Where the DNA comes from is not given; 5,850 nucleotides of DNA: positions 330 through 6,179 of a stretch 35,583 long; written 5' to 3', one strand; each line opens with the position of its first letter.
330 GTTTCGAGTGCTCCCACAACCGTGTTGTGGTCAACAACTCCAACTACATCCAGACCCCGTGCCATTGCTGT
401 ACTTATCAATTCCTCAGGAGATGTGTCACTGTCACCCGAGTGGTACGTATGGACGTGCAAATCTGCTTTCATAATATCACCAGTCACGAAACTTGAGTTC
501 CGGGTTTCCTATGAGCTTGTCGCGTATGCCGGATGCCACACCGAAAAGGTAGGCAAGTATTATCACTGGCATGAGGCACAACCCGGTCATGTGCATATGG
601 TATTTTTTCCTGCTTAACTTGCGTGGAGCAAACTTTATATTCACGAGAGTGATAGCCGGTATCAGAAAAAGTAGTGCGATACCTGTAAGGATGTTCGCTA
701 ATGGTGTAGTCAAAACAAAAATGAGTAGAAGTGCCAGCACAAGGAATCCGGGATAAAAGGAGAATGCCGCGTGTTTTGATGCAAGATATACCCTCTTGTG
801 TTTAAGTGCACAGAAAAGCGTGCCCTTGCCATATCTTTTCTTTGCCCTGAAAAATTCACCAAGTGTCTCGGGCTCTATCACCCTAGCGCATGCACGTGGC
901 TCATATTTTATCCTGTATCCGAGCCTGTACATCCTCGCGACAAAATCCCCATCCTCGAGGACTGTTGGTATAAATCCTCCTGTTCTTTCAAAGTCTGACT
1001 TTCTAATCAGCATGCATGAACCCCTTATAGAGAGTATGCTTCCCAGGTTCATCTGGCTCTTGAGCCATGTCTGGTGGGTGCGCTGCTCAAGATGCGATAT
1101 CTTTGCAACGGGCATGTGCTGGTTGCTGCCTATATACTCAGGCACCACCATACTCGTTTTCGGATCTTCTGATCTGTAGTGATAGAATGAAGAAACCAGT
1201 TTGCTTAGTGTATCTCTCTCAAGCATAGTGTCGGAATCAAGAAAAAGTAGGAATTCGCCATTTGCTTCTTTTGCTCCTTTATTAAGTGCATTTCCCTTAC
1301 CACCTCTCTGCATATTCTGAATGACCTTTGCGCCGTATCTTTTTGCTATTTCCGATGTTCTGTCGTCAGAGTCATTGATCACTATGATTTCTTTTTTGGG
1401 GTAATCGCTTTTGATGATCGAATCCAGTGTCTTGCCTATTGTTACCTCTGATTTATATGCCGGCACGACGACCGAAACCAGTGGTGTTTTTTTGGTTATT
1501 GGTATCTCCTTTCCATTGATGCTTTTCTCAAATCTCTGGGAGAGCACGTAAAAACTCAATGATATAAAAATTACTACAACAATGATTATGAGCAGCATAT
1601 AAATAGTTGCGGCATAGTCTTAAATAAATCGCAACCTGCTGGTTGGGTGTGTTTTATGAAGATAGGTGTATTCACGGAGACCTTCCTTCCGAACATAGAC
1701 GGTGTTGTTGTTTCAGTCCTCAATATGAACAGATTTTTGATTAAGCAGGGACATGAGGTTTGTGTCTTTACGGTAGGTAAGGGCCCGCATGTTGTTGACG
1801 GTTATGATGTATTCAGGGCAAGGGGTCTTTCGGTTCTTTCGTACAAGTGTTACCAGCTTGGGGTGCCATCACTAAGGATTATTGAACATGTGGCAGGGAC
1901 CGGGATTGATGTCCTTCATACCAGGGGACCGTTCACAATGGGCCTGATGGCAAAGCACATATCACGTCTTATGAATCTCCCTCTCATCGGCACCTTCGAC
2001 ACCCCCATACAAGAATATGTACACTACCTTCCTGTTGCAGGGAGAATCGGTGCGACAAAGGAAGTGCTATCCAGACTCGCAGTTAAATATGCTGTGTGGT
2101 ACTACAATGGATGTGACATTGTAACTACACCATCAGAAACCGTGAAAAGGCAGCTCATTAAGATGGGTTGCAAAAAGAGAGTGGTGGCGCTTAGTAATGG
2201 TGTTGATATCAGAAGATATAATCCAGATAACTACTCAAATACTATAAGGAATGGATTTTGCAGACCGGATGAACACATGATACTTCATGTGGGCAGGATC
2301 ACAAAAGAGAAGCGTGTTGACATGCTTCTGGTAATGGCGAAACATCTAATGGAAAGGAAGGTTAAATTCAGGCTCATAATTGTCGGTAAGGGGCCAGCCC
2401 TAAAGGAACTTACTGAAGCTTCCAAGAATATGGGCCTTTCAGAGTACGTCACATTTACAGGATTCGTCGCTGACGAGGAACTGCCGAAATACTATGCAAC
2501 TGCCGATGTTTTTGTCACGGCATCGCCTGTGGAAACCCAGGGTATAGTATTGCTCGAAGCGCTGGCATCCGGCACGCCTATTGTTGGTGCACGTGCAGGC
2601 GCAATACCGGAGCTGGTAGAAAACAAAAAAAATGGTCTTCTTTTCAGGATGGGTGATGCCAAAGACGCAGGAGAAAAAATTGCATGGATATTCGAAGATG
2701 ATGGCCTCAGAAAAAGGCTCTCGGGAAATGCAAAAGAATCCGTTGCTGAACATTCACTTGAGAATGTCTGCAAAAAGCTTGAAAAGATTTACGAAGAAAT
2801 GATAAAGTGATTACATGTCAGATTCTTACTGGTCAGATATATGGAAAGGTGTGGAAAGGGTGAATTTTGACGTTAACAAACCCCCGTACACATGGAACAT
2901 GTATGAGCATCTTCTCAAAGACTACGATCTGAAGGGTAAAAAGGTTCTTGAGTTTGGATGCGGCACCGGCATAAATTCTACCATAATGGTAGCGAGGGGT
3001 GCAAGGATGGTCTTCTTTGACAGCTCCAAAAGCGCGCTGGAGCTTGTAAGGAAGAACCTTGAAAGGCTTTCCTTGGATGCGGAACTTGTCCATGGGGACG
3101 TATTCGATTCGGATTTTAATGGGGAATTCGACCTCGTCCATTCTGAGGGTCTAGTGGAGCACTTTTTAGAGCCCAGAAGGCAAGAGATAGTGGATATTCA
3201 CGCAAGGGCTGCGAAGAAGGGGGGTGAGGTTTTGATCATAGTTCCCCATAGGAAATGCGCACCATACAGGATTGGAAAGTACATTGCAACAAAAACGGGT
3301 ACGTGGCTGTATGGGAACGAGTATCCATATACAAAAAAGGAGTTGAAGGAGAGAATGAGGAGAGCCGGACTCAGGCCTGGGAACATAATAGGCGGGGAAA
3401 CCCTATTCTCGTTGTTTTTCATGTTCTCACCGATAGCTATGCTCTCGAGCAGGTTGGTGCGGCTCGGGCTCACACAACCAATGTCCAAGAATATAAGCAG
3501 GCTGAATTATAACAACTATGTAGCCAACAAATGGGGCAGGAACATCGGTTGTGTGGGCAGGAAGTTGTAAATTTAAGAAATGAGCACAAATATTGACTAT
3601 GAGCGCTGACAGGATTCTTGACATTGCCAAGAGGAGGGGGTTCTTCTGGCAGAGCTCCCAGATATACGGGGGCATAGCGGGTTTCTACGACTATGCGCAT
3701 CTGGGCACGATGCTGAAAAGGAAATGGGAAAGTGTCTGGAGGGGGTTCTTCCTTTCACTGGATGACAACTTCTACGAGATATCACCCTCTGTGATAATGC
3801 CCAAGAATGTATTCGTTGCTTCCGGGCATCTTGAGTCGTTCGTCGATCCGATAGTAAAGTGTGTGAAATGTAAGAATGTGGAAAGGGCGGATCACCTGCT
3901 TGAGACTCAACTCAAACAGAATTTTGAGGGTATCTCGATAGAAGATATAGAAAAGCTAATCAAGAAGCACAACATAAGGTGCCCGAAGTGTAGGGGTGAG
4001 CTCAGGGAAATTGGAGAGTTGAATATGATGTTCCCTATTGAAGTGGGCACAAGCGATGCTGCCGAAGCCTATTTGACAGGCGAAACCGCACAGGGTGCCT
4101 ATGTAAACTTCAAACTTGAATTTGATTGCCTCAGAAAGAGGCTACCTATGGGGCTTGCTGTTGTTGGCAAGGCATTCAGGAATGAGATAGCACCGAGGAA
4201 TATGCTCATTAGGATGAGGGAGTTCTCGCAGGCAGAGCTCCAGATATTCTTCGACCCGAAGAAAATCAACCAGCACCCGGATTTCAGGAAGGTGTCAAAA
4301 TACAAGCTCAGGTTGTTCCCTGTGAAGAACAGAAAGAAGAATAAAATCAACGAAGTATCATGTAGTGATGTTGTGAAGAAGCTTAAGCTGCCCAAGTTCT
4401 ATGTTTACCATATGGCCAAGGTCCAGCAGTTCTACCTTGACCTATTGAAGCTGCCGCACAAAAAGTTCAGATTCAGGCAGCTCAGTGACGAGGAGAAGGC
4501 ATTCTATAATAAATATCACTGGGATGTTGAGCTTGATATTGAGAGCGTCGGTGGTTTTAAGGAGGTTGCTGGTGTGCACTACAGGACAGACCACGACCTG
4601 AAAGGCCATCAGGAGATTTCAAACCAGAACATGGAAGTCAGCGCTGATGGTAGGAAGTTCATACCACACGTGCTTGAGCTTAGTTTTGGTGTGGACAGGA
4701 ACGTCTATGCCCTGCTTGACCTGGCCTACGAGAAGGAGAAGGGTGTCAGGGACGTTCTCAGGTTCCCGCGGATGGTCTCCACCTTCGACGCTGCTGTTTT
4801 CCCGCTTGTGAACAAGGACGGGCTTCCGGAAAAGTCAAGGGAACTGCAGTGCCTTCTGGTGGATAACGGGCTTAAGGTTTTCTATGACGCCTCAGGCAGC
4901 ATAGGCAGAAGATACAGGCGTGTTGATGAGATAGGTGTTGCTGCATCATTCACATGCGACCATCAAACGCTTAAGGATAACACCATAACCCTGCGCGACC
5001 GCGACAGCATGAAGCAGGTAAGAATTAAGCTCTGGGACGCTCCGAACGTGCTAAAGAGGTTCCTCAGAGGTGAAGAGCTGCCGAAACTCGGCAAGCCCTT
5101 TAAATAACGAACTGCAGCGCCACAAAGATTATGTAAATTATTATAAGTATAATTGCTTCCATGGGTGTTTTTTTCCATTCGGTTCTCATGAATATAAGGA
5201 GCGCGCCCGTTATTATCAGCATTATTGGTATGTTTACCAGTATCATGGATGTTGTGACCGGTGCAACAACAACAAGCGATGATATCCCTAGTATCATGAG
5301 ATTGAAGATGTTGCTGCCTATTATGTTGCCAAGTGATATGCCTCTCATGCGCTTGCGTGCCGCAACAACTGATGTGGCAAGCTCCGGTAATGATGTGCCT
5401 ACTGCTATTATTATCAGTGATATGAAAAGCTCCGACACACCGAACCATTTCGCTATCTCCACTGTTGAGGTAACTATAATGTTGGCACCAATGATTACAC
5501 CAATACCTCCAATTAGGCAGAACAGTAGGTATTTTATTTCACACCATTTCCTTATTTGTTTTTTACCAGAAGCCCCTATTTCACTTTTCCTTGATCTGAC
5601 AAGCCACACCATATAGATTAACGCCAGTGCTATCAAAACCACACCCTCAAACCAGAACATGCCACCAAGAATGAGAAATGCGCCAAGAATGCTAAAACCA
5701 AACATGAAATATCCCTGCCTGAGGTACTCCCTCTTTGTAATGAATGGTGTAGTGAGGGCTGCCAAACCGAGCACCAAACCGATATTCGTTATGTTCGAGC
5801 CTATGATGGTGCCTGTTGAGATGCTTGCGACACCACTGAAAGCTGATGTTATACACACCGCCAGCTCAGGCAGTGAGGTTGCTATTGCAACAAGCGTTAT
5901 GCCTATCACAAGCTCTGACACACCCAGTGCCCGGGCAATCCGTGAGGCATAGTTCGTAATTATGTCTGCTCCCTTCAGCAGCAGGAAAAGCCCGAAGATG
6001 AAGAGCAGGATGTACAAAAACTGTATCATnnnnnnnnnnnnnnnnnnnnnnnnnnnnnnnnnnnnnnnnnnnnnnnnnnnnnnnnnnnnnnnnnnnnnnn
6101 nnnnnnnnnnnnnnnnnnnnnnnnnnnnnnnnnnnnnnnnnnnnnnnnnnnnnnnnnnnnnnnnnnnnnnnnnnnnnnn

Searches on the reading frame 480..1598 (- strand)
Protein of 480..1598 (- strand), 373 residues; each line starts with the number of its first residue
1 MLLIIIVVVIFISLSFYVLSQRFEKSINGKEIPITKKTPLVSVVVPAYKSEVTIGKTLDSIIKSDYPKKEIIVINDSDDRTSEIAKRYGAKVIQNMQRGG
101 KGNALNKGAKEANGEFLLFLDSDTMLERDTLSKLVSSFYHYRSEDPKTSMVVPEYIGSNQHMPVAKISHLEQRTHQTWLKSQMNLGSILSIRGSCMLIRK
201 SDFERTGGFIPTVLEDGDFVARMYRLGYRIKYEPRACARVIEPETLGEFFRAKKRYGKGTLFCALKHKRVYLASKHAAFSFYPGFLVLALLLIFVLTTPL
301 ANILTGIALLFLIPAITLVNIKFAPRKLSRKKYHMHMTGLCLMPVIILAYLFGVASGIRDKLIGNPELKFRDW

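Call 53: search_protein_families(library=pfam, proteins=[window:480-1598:-], max_evalue=0.001)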
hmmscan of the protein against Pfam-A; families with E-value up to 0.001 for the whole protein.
window:480-1598:- (373 aa): 5 families
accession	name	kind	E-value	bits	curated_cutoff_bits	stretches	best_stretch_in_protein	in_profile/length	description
PF00535.33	Glycos_transf_2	-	2.5e-28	99.5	23.3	1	42-204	1-165/168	Glycosyl transferase family 2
PF13641.12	Glyco_tranf_2_3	-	5.8e-22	79.3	27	1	41-255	3-226/230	Glycosyltransferase like family 2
PF13632.12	Glyco_trans_2_3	-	1.6e-17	64.4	27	1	117-316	2-192/198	Glycosyl transferase family group 2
PF13506.12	Glyco_transf_21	-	1.7e-13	50.9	21.7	1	100-252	17-168/174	Glycosyl transferase family 21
PF10111.15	Glyco_tranf_2_2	-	2.7e-11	43.9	27.3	1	42-224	1-200/276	Glycosyltransferase like family 2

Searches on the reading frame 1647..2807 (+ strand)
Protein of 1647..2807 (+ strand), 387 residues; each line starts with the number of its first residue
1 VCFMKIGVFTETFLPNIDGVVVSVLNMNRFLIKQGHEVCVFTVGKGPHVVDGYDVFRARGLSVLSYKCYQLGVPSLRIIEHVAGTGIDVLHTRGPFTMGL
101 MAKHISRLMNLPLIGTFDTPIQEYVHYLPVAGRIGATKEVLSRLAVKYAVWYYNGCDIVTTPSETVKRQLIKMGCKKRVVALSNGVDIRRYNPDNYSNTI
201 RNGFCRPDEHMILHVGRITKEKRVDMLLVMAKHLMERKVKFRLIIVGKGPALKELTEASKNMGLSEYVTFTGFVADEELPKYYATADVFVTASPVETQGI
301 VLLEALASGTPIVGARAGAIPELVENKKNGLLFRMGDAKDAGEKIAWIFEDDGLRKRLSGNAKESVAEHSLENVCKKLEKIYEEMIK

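Call 53: search_protein_families(library=pfam, proteins=[window:1647-2807:+], max_evalue=0.001)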
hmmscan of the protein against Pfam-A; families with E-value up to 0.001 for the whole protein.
window:1647-2807:+ (387 aa): 6 families
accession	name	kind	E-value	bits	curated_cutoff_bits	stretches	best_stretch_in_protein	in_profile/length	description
PF00534.26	Glycos_transf_1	-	2.5e-40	138.2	26.4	1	207-364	13-171/172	Glycosyl transferases group 1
PF13692.12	Glyco_trans_1_4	-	4.9e-37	127.8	27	1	210-351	2-142/142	Glycosyl transferases group 1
PF13439.12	Glyco_transf_4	-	3.7e-24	86.1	28.5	1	17-190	1-170/170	Glycosyltransferase Family 4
PF13579.12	Glyco_trans_4_4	-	4.4e-11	43.8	29.7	1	19-185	2-158/158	Glycosyl transferase 4-like domain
PF13524.12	Glyco_trans_1_2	-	5.8e-07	30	25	1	236-378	10-142/144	Glycosyl transferase-like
PF20706.3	GT4-conflict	-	1.1e-06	28.4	26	1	177-319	172-316/385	Family 4 Glycosyltransferase in conflict systems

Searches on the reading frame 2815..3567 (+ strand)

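Call 53: search_protein_families(library=pfam, proteins=[window:2815-3567:+], max_evalue=0.001)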
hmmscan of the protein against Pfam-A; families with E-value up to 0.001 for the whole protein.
window:2815-3567:+ (251 aa): 11 families
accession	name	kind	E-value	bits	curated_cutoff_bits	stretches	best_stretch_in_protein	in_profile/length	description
PF13489.12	Methyltransf_23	-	2.7e-16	60.2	27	1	36-187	18-160/164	Methyltransferase domain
PF13649.12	Methyltransf_25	-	1.6e-15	58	27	1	44-137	1-97/97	Methyltransferase domain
PF08241.18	Methyltransf_11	-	5.1e-13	49.9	21.2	1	45-141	1-95/95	Methyltransferase domain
PF13847.12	Methyltransf_31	-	1.2e-10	41.7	27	1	40-145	3-113/145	Methyltransferase domain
PF08242.18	Methyltransf_12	-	2.1e-10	41.6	30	1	45-138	1-97/98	Methyltransferase domain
PF05175.20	MTS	-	1.2e-09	38.5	23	1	31-111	25-105/170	Methyltransferase small domain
PF02353.26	CMAS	-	3e-06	27.2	27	1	33-141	54-164/273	Mycolic acid cyclopropane synthetase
PF03848.20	TehB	-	5.6e-06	26.3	20.4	1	40-143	30-134/193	Tellurite resistance protein TehB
PF03602.21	Cons_hypoth95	-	7.4e-05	22.9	24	1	37-92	39-96/182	Conserved hypothetical protein 95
PF06325.19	PrmA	-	0.00051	20.1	22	1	33-109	154-231/296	Ribosomal protein L11 methyltransferase (PrmA)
PF08003.17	Methyltransf_9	-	0.0006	19.3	23.8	1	37-138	112-214/315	Protein of unknown function (DUF1698)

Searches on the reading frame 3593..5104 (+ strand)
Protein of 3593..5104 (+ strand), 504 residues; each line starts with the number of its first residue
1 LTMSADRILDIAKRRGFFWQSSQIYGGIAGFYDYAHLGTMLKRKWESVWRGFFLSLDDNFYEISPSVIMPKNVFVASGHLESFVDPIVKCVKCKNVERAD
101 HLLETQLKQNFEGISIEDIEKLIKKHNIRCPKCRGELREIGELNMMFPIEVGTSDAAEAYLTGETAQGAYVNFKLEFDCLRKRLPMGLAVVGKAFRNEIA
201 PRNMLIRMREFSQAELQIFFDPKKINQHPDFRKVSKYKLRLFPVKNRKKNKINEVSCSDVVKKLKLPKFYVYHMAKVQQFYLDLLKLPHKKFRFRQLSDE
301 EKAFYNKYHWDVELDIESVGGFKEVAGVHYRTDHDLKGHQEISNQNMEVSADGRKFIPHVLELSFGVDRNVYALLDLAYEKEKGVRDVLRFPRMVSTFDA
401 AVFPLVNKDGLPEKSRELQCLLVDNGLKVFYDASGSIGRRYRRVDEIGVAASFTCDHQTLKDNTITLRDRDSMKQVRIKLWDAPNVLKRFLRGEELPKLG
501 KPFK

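Call 53: search_protein_families(library=pfam, proteins=[window:3593-5104:+], max_evalue=0.001)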
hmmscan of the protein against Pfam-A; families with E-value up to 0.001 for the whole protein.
window:3593-5104:+ (504 aa): 2 families
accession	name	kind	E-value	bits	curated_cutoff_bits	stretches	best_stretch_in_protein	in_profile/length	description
PF03129.25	HGTP_anticodon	-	3.6e-17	62.7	21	1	400-488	2-92/94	Anticodon binding domain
PF00587.30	tRNA-synt_2b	-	2.7e-07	31.3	29.3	1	160-376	12-177/179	tRNA synthetase class II core domain (G, H, P, S and T)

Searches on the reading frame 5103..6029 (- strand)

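Call 53: search_protein_families(library=pfam, proteins=[window:5103-6029:-], max_evalue=0.001)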
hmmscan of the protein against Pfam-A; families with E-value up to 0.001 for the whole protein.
window:5103-6029:- (309 aa): 1 family
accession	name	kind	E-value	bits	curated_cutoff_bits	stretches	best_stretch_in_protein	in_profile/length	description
PF01699.29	Na_Ca_ex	-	5.5e-55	185.9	24.9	2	167-307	2-150/151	Sodium/calcium exchanger protein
